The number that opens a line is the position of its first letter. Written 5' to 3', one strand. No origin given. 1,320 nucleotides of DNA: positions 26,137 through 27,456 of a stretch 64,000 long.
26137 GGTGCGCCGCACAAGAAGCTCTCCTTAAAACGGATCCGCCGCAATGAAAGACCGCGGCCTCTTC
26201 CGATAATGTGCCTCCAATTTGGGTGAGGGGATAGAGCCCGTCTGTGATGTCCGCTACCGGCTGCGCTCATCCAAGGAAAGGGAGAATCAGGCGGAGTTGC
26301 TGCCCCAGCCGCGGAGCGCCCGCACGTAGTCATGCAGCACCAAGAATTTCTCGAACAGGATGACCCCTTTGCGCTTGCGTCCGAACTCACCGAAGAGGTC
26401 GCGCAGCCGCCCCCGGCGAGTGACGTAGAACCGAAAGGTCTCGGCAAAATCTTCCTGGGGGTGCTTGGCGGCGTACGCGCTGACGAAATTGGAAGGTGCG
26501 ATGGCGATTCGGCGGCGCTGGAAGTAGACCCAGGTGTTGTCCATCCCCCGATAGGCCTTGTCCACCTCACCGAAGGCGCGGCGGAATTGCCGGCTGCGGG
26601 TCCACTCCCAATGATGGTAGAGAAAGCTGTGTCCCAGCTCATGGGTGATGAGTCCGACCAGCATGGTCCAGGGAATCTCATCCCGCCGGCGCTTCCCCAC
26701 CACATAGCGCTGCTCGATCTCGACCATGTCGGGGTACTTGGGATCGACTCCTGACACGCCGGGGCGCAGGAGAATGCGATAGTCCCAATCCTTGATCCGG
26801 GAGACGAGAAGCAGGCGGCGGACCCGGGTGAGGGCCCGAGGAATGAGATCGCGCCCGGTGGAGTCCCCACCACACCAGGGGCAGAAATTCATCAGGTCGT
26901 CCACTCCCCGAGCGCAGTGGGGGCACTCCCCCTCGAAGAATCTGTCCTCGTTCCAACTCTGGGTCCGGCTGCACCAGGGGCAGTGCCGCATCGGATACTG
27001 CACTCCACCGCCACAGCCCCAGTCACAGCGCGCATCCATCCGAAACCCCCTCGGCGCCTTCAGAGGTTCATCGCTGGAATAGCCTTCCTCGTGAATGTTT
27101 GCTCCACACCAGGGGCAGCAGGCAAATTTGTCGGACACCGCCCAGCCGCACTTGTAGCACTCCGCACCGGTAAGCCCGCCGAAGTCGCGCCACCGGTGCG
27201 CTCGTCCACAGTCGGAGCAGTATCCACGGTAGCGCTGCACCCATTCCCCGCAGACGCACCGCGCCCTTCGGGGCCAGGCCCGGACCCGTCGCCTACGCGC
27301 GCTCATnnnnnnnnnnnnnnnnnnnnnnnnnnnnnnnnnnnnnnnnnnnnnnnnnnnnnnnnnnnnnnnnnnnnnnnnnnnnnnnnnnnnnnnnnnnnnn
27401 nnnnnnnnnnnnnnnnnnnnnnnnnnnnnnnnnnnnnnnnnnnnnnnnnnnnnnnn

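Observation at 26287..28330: Non-canonical ATP-grasp ligase coupled to a four-zinc-ribbon HExxH peptidase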

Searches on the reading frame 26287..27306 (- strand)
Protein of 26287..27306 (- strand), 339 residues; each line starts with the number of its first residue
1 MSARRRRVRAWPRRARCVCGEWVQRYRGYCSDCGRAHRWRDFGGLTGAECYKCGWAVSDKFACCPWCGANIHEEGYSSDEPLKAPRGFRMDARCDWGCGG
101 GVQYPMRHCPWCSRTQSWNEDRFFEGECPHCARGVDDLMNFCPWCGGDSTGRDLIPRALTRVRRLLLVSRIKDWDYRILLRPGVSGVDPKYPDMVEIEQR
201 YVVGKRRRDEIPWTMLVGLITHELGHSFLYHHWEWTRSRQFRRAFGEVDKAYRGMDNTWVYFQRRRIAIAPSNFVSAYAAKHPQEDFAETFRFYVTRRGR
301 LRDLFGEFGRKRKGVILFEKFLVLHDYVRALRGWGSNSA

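Call 3: search_protein_families(library=pfam, proteins=[window:26287-27306:-], max_evalue=0.01)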
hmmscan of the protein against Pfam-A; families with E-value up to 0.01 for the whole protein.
window:26287-27306:- (339 aa): 5 families
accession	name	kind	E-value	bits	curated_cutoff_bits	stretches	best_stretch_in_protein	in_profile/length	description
PF15887.11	Peptidase_Mx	-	1.6e-13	51.1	27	1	211-296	81-165/236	Putative zinc-binding metallo-peptidase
PF12773.13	DZR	-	1.9e-06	28.3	27.3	0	19-68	4-45/45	Double zinc ribbon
PF24460.1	DUF7575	-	1.2e-05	24.9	28.5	1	127-146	5-24/28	Domain of unknown function (DUF7575)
PF15890.11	Peptidase_Mx1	-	0.0001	22.2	25.6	1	237-298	138-196/240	Putative zinc-binding metallo-peptidase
PF13248.11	Zn_ribbon_3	-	0.00079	19.3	27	1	127-147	4-24/26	zinc-ribbon domain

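Call 4: search_protein_families(library=ncbifam, proteins=[window:26287-27306:-], max_evalue=0.01)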
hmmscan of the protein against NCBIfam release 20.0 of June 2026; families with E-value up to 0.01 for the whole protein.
window:26287-27306:- (339 aa): 1 family
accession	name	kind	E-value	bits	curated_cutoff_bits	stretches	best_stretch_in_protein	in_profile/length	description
TIGR04549.1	LP_HExxH_w_tonB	subfamily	1.2e-06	27.9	75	1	236-327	150-238/261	substrate import-associated zinc metallohydrolase lipoprotein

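Call 5: find_homologous_proteins(query=window:26287-27306:-)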
Query window:26287-27306:- (339 aa): 345 proteins with E <= 0.001 among 1957 candidates; the best 120 are listed.
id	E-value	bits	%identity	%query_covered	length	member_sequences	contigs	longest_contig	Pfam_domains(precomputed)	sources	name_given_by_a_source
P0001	6.2e-222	754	91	100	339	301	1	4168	PF15887.12,PF12773.14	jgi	jgi:hypothetical protein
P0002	4.0e-219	745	90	95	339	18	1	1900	PF15887.12,PF12773.14,PF24460.2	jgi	jgi:hypothetical protein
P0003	5.2e-218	741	90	99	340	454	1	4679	PF15887.12,PF12773.14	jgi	-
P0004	5.4e-193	659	81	99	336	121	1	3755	PF15887.12,PF12773.14,PF17032.11,PF13248.12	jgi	-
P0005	7.8e-187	639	78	99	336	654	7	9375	PF15887.12,PF12773.14,PF24460.2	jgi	jgi:hypothetical protein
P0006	4.4e-186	636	78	99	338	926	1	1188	PF15887.12,PF12773.14,PF24460.2,PF13248.12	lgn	-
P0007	1.5e-184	631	94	76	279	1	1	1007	PF12773.14,PF24460.2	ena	-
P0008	7.2e-178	609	76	98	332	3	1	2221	PF15887.12,PF12773.14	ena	-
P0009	1.2e-176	605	75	98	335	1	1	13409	PF15887.12,PF12773.14,PF17032.11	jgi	jgi:hypothetical protein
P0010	1.2e-176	605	75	98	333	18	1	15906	PF15887.12,PF12773.14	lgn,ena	-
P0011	2.4e-176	604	74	99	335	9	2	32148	PF13240.12,PF15887.12,PF12773.14,PF24460.2,PF13248.12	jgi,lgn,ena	-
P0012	6.3e-176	603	74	99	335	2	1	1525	PF15887.12,PF12773.14,PF17032.11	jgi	jgi:hypothetical protein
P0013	8.1e-176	603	77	93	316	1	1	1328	PF15887.12,PF12773.14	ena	-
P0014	1.6e-175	602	73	99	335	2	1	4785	PF15887.12,PF12773.14,PF24460.2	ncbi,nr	ncbi:MAG TPA: putative zinc-binding metallopeptidase [Gemmatimonadales bacterium]|nr:putative zinc-b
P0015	2.9e-174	597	74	94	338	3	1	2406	PF15887.12,PF12773.14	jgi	jgi:Putative zinc-binding metallo-peptidase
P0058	6.3e-161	554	70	94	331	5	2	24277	PF15887.12,PF12773.14,PF17032.11,PF24460.2,PF13248.12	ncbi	ncbi:MAG: putative zinc-binding metallopeptidase [Kofleriaceae bacterium]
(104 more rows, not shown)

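Call 10: find_related_loci(query=window:26287-27306:-, collection=genome_contigs, flank=6000)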
Query window:26287-27306:- (339 aa) in genome_contigs; peptide patterns used: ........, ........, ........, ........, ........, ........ (x = any residue, [..] = any of these).
148 stretches matched a pattern; 129 encode a relative of the query (tblastn E <= 1e-3); the best 80 are kept; 80 distinct loci.
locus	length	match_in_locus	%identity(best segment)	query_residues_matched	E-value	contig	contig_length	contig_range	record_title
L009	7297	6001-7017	88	1-339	0e+0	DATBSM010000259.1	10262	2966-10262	MAG TPA_asm: Gemmatimonadales bacterium isolate SMAG_U4157 k141_570737, whole genome shotgun sequence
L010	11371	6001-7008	90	4-339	0e+0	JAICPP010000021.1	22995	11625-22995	MAG: Gemmatimonadales bacterium isolate TY_FP_2_bin.28 k141_3767776_length_22995_cov_9.9724, whole genome shotgun sequen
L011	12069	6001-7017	88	1-339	0e+0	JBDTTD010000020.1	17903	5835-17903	MAG: Gemmatimonadales bacterium isolate cluster3_bin.288 NODE_11535_length_17903_cov_7.583259, whole genome shotgun sequ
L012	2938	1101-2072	91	16-339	0e+0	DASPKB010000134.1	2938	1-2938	MAG TPA_asm: Gemmatimonadales bacterium isolate SMAG_U12025 k141_1958792, whole genome shotgun sequence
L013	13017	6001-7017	88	1-339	0e+0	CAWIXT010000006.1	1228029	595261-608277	MAG: uncultured Gemmatimonadales bacterium isolate MFD05747.bin.2.224 genome assembly, contig: contig_3729, whole genome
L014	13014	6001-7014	88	1-338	0e+0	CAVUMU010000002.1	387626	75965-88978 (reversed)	MAG: uncultured Gemmatimonadales bacterium isolate MFD04212.bin.1.9 genome assembly, contig: contig_14415, whole genome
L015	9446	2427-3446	90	1-339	0e+0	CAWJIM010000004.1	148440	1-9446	MAG: uncultured Gemmatimonadales bacterium isolate MFD05176.bin.2.210 genome assembly, contig: contig_134830, whole geno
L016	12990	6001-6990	90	10-339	0e+0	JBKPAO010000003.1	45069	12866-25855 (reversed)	MAG: Gemmatimonadota bacterium isolate GB_HAYS_MAG_00001 GB_HAYS_000000758234, whole genome shotgun sequence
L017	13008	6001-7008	89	2-337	0e+0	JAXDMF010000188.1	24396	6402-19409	MAG: Gemmatimonadales bacterium isolate BP_635 scaffold_4585597, whole genome shotgun sequence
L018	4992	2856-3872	88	1-339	0e+0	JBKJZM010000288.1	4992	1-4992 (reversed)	MAG: Gemmatimonadales bacterium isolate swi_bin.243 S1Ck127_15554168_flag_1_multi_8.7846_len_4992, whole genome shotgun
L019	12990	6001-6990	90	8-337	0e+0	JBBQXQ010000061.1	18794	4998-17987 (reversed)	MAG: Gemmatimonadales bacterium isolate Co_metawrap_2123 Cmw_2123_k141_12872652_length_18794_cov_12.0000, whole genome s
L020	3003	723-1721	90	4-336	0e+0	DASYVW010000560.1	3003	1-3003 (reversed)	MAG TPA_asm: Gemmatimonadales bacterium isolate SMAG_U6264 k141_27928, whole genome shotgun sequence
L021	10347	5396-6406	88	1-337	0e+0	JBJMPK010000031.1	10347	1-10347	MAG: Gemmatimonadales bacterium isolate H1_16_all_fractions_metab_conc_20_65_10 k255_816805, whole genome shotgun sequen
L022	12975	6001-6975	90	15-339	0e+0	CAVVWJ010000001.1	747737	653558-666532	MAG: uncultured Gemmatimonadales bacterium isolate MFD07737.bin.1.47 genome assembly, contig: contig_3485, whole genome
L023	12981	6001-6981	91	10-336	0e+0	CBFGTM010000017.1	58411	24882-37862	MAG TPA_asm: uncultured Gemmatimonadales bacterium isolate SRR28857639_binner13_Refined_3 genome assembly, contig: ERZ27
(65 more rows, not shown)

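Call 14: search_solved_structures(query=window:26287-27306:-, max_evalue=1, show_alignments=2)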
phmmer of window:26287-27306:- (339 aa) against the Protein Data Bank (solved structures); distinct sequences matched with E-value up to 1: 3.
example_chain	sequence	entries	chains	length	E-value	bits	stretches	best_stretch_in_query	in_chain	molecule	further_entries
9urd_A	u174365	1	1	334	0.0041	19.2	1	236-337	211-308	Substrate import-associated zinc metallohydrolase lipoprotein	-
4l7a_A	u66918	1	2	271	0.015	17.4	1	246-327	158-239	Uncharacterized protein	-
3dip_A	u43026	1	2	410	0.42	12.6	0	119-165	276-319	enolase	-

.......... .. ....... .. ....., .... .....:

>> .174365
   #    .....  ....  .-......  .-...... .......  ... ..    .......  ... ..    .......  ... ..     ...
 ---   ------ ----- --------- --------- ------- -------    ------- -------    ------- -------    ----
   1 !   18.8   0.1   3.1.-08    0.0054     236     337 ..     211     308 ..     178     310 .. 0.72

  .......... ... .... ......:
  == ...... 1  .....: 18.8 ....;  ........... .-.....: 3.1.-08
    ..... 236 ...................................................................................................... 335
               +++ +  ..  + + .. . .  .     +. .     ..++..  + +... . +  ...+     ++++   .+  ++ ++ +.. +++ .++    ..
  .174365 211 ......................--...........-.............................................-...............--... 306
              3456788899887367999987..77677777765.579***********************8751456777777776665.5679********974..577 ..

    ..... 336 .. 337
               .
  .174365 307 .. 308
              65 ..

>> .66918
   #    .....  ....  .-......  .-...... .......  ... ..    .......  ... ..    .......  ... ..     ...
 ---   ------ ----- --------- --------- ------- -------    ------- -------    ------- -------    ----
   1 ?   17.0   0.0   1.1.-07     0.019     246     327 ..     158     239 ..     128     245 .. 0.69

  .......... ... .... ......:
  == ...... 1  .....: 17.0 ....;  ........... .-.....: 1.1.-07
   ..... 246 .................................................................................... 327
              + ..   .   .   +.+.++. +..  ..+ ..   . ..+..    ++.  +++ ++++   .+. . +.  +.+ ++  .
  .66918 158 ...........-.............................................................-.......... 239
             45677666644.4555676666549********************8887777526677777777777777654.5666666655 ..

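Call 30: predict_structure(alignment_id=A1)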
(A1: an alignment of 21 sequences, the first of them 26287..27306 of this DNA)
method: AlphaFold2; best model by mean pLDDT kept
length: 339 residues; sequences in the alignment: 21
mean_pLDDT: 54.0   pTM: 0.53
mean pLDDT of the five models: 54.0, 50.0, 49.1, 44.4, 41.9
residues with pLDDT >= 90: 0; 70-90: 80; 50-70: 98; < 50: 161
segments of 3 or more residues with pLDDT < 50: 1-13, 24-28, 37-62, 73-106, 118-127, 133-141, 143-147, 250-280, 306-315, 334-339
pLDDT, mean of each block of 10 residues (from residue 1): 34 52 50 48 39 45 50 33 28 37 44 53 48 45 48 63 78 64 60 66 56 75 83 82 74 34 27 36 77 72 48 58 86 43
secondary structure, 60 per line:
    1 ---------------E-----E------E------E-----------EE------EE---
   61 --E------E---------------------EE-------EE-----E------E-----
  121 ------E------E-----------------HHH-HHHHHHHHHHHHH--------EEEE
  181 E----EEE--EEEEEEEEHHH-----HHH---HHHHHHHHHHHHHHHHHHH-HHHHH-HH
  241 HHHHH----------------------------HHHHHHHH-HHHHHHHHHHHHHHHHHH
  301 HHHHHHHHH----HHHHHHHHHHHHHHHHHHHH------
elements in order: H156-168 E177-181 E186-188 E191-198 H213-231 H233-237 H239-245 H274-281 H283-309 H314-333

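Call 34: fold_search(model_id=the predicted structure, library=pdb)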
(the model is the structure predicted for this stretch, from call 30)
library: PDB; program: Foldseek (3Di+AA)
matches with E <= 10: 38; with E <= 0.001: 0
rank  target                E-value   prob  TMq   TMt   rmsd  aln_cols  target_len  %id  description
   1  4pku                  1.2e-01  0.87  0.25  0.18   7.7       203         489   12  Anthrax toxin lethal factor with bound small molecule inhibitor 15 (released 2014-11-12)
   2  4pkr                  1.4e-01  0.63  0.22  0.16   8.9       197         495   13  Anthrax toxin lethal factor with bound small molecule inhibitor 10 (released 2014-11-12)
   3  6wjj_I                2.4e-01  0.25  0.19  0.10  14.9       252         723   10  Anthrax octamer prechannel bound to full-length lethal factor (released 2020-12-16)
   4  1pwq_B                2.6e-01  0.21  0.18  0.10  12.9       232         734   10  Crystal structure of Anthrax Lethal Factor complexed with Thioacetyl-Tyr-Pro-Met-Amide, a metal-chelating peptidyl sma (released 2004-01-13)
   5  4xm8                  3.3e-01  0.44  0.22  0.16   8.7       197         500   13  Anthrax toxin lethal factor with ligand-induced binding pocket (released 2015-11-11)
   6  6zxj_I                3.3e-01  0.23  0.21  0.12  12.6       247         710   10  Fully-loaded anthrax lethal toxin in its heptameric pre-pore state, in which the third lethal factor is masked out (PA (released 2020-09-02)
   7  1pwp_A                3.5e-01  0.12  0.16  0.09  15.4       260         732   11  Crystal Structure of the Anthrax Lethal Factor complexed with Small Molecule Inhibitor NSC 12155 (released 2004-01-13)
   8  4jix_B                5.6e-01  0.75  0.16  0.46   3.8        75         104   17  Crystal structure of the metallopeptidase zymogen of Methanocaldococcus jannaschii jannalysin (released 2013-06-12)
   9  4pks                  5.6e-01  0.66  0.26  0.19   7.3       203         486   12  Anthrax toxin lethal factor with bound small molecule inhibitor 11 (released 2014-11-12)
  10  6zxj_H                6.9e-01  0.15  0.20  0.11  14.6       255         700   12  Fully-loaded anthrax lethal toxin in its heptameric pre-pore state, in which the third lethal factor is masked out (PA (released 2020-09-02)
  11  3kwv_C                8.6e-01  0.15  0.22  0.30  11.8       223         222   12  Structural basis for the unfolding of anthrax lethal factor by protective antigen oligomers (released 2010-11-10)
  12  4xm7                  1.3e+00  0.18  0.22  0.16   9.1       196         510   14  Anthrax toxin lethal factor with ligand-induced binding pocket (released 2015-11-11)
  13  4qhi_D                2.0e+00  0.33  0.19  0.51   4.4        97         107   10  Crystal structure of Methanocaldococcus jannaschii selecase mutant R36W (released 2014-07-16)
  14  4kc9                  3.0e+00  0.02  0.12  0.11  18.1       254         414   13  Structure of HHARI, a RING-IBR-RING ubiquitin ligase: autoinhibition of an Ariadne-family E3 and insights into ligation  (released 2013-05-29)
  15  6zxk_J                3.3e+00  0.12  0.22  0.13   9.2       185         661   12  Fully-loaded anthrax lethal toxin in its heptameric pre-pore state and PA7LF(2+1B) arrangement (released 2020-09-02)
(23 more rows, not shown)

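Call 40: search_protein_representatives(protein=window:26287-27306:-)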
Query: 339 residues. Proteins with E-value up to 0.001 (for the whole library): 214; up to 1e-10: 80; up to 1e-30: 29. The best 150 are listed.
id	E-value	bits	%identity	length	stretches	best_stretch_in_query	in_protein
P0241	6.3e-126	436.7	59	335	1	12-332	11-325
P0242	2.4e-124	431.5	85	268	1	70-277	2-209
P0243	1.7e-106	372.7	68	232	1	104-334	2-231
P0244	2.1e-92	326.3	69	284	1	123-331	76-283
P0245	2.9e-86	306.1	65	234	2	142-267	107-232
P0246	3.6e-85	302.5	84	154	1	3-149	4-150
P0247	1.1e-82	294.3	70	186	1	150-334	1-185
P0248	5.7e-81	288.7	78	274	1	139-310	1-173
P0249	3.3e-72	259.8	60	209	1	3-206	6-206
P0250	3.5e-70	253.2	67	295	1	28-184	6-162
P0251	1.1e-67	244.9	56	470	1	44-300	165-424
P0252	1.7e-67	244.4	53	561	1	74-335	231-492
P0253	9.7e-62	225.4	55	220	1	57-260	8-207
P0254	1.8e-55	204.7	54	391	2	23-184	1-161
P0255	1.5e-51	191.8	71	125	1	215-336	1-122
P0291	2.2e-18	82.7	40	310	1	17-151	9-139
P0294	2.8e-17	79.0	31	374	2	19-305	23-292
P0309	5.3e-13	64.9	32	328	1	19-320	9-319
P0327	1.1e-09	54.0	33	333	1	19-146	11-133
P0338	4.6e-07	45.4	31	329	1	19-147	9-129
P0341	6.2e-07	45.0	32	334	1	19-154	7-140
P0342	1.1e-06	44.2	35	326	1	18-153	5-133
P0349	2.7e-06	42.8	34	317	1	18-147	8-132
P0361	8.1e-06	41.3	37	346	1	211-312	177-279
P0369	2.2e-05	39.9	37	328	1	16-152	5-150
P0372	2.8e-05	39.5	29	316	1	25-147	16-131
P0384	7.5e-05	38.1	33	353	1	193-303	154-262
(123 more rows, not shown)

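Call 42: search_protein_families(library=pfam, proteins=[P0294, P0309, P0291, P0327, P0338, P0341, P0342, P0349, P0369, P0372], max_evalue=0.01)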
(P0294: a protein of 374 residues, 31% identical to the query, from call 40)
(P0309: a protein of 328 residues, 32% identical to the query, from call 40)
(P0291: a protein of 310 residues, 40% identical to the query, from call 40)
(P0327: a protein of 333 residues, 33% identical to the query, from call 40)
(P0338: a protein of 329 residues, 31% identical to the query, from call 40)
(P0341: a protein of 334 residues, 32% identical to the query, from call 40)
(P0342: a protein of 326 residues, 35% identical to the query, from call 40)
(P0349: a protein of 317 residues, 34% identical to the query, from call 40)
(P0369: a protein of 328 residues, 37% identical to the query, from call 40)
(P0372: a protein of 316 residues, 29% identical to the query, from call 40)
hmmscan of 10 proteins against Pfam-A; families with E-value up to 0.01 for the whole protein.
P0294 (374 aa): 10 families
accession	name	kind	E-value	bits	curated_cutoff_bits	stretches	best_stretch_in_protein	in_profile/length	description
PF12773.13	DZR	-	4.2e-15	56.1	27.3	2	90-142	1-45/45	Double zinc ribbon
PF17032.10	Zn_ribbon_15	-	9.1e-09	36.4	28.9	2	99-142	35-73/73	zinc-ribbon family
PF18912.6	DZR_2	-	4.2e-08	33.3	27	0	49-77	9-37/56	Double zinc ribbon domain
PF15887.11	Peptidase_Mx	-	1.4e-06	28.3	27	1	202-318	83-200/236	Putative zinc-binding metallo-peptidase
PF24460.1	DUF7575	-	2.5e-06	27.2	28.5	2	122-144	4-26/28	Domain of unknown function (DUF7575)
PF13240.11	Zn_Ribbon_1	-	9e-06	25.8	25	1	124-144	2-22/23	zinc-ribbon domain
PF07191.17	Zn_ribbon_6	-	6.1e-05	23.4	25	0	103-144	2-38/67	Double zinc ribbon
PF15890.11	Peptidase_Mx1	-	0.00014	21.7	25.6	1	205-308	124-221/240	Putative zinc-binding metallo-peptidase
PF13248.11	Zn_ribbon_3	-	0.00078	19.3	27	1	121-144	2-25/26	zinc-ribbon domain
PF22400.1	DUF6980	-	0.0097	16.6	27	0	103-121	54-72/99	Domain of unknown function (DUF6980)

P0309 (328 aa): 7 families
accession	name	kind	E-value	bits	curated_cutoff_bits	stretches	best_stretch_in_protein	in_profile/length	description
PF12773.13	DZR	-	7.7e-14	52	27.3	3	80-126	1-45/45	Double zinc ribbon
PF24460.1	DUF7575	-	2.7e-10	39.9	28.5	2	37-58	4-25/28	Domain of unknown function (DUF7575)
PF13240.11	Zn_Ribbon_1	-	6.1e-08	32.7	25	1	39-58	2-21/23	zinc-ribbon domain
PF17032.10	Zn_ribbon_15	-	5.4e-07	30.8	28.9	1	37-57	53-73/73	zinc-ribbon family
PF15887.11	Peptidase_Mx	-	6.3e-06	26.2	27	1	199-299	83-169/236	Putative zinc-binding metallo-peptidase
PF15890.11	Peptidase_Mx1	-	0.00062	19.6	25.6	1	265-296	164-195/240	Putative zinc-binding metallo-peptidase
PF18912.6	DZR_2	-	0.002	18.4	27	0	93-128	9-45/56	Double zinc ribbon domain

P0291 (310 aa): 5 families
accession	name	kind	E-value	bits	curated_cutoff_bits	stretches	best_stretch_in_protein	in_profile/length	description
PF12773.13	DZR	-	8e-12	45.6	27.3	2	8-58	1-45/45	Double zinc ribbon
PF17032.10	Zn_ribbon_15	-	1.6e-07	32.5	28.9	1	3-26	50-73/73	zinc-ribbon family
PF13248.11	Zn_ribbon_3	-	0.00085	19.2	27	1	8-26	5-23/26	zinc-ribbon domain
PF13240.11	Zn_Ribbon_1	-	0.0021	18.2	25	1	8-27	2-21/23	zinc-ribbon domain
PF05014.21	Nuc_deoxyrib_tr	-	0.0031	18.1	28.8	1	209-265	49-102/117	Nucleoside 2-deoxyribosyltransferase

P0327 (333 aa): 4 families
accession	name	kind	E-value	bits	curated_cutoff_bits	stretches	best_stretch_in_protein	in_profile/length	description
PF12773.13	DZR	-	5.6e-10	39.7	27.3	3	86-133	4-45/45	Double zinc ribbon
PF17032.10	Zn_ribbon_15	-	3.4e-07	31.4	28.9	0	5-26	52-73/73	zinc-ribbon family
PF13240.11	Zn_Ribbon_1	-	6.7e-07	29.3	25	1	7-28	1-22/23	zinc-ribbon domain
PF18912.6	DZR_2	-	0.0014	18.9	27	0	21-61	9-46/56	Double zinc ribbon domain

P0338 (329 aa): 8 families
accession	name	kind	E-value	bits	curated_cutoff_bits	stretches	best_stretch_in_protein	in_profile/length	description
PF12773.13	DZR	-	3.6e-15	56.3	27.3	2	80-128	1-45/45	Double zinc ribbon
PF24460.1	DUF7575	-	3.5e-12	45.9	28.5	2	77-100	3-26/28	Domain of unknown function (DUF7575)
PF17032.10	Zn_ribbon_15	-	4.1e-08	34.4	28.9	0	35-57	51-73/73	zinc-ribbon family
PF18912.6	DZR_2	-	2.3e-05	24.6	27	0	79-127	9-55/56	Double zinc ribbon domain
PF14464.11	Prok-JAB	-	0.00014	22.1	25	1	175-277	17-112/114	Prokaryotic homologs of the JAB domain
PF10571.15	UPF0547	-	0.0002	21.8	29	0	79-97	2-20/26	Uncharacterised protein family UPF0547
PF13248.11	Zn_ribbon_3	-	0.00078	19.3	27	0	107-128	2-23/26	zinc-ribbon domain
PF07191.17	Zn_ribbon_6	-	0.0041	17.5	25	0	52-102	2-40/67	Double zinc ribbon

P0341 (334 aa): 12 families
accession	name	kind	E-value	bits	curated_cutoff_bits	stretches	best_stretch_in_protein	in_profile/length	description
PF12773.13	DZR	-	2.3e-12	47.3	27.3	2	4-53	1-45/45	Double zinc ribbon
PF17032.10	Zn_ribbon_15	-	3.7e-11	44.1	28.9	2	105-132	46-73/73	zinc-ribbon family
PF13248.11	Zn_ribbon_3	-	2.7e-09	36.6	27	1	34-56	4-26/26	zinc-ribbon domain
PF13240.11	Zn_Ribbon_1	-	4.1e-08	33.2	25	2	34-56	1-23/23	zinc-ribbon domain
PF13529.12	Peptidase_C39_2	-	1.8e-07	32.2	24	1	174-281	8-142/143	Peptidase_C39 like family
PF03412.21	Peptidase_C39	-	2.8e-07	30.9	22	1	173-269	6-98/133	Peptidase C39 family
PF07191.17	Zn_ribbon_6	-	1.3e-06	28.7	25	3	17-57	2-40/67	Double zinc ribbon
PF18912.6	DZR_2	-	1.9e-06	28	27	1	2-52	8-55/56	Double zinc ribbon domain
PF24460.1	DUF7575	-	9e-06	25.4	28.5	0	114-134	6-26/28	Domain of unknown function (DUF7575)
PF14803.11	Zn_ribbon_Nudix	-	1.3e-05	25.4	25.6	0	33-45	1-13/34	Nudix N-terminal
PF22747.2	Zn_ribbon_DUF2089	-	5.3e-05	23.7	27.6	1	113-131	14-32/32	DUF2089 zinc ribbon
PF24463.1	DUF7577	-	0.0048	16.9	28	0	34-56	4-26/27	Domain of unknown function (DUF7577)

P0342 (326 aa): 5 families
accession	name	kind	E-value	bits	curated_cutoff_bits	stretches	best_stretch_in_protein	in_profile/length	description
PF12773.13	DZR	-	1.2e-11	45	27.3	2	76-126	1-45/45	Double zinc ribbon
PF24460.1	DUF7575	-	7.5e-08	32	28.5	1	75-98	5-28/28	Domain of unknown function (DUF7575)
PF17032.10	Zn_ribbon_15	-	2.5e-06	28.6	28.9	0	30-54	49-73/73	zinc-ribbon family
PF13240.11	Zn_Ribbon_1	-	0.00027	21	25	1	108-126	2-20/23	zinc-ribbon domain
PF10571.15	UPF0547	-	0.00091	19.7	29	1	75-93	2-20/26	Uncharacterised protein family UPF0547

P0349 (317 aa): 5 families
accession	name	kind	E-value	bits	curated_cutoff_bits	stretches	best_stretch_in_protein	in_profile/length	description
PF12773.13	DZR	-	1.8e-10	41.2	27.3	2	6-56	1-45/45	Double zinc ribbon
PF14464.11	Prok-JAB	-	5.1e-08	33.2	25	1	181-280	19-112/114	Prokaryotic homologs of the JAB domain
PF17032.10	Zn_ribbon_15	-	9.8e-07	29.9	28.9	0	33-56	50-73/73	zinc-ribbon family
PF13248.11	Zn_ribbon_3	-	0.00096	19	27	0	5-24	4-23/26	zinc-ribbon domain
PF24460.1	DUF7575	-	0.0083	15.9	28.5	0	34-57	2-25/28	Domain of unknown function (DUF7575)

P0369 (328 aa): 6 families
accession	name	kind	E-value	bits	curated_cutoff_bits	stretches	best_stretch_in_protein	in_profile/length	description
PF03412.21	Peptidase_C39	-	1.1e-17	64.6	22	1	197-325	6-131/133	Peptidase C39 family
PF13529.12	Peptidase_C39_2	-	2.9e-08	34.8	24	1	198-300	8-143/143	Peptidase_C39 like family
PF12773.13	DZR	-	3.9e-08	33.8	27.3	1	6-56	1-45/45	Double zinc ribbon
PF13240.11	Zn_Ribbon_1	-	1.4e-06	28.4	25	0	6-26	2-22/23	zinc-ribbon domain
PF13248.11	Zn_ribbon_3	-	1.5e-05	24.7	27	0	37-59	4-26/26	zinc-ribbon domain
PF17032.10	Zn_ribbon_15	-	1.6e-05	26.1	28.9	0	4-24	53-73/73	zinc-ribbon family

P0372 (316 aa): 6 families
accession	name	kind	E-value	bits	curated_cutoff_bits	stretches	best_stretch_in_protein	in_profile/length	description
PF12773.13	DZR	-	6.5e-11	42.7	27.3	2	7-56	1-45/45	Double zinc ribbon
PF17032.10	Zn_ribbon_15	-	1.4e-09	39.1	28.9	0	29-56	46-73/73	zinc-ribbon family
PF13248.11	Zn_ribbon_3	-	2.7e-05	23.9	27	0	35-59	2-26/26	zinc-ribbon domain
PF24460.1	DUF7575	-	0.0067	16.2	28.5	1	79-100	5-26/28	Domain of unknown function (DUF7575)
PF17120.11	zf-RING_16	-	0.0078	16.3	27.4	0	3-25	3-25/57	RING/Ubox like zinc-binding domain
PF18912.6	DZR_2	-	0.0086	16.3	27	0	93-132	9-45/56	Double zinc ribbon domain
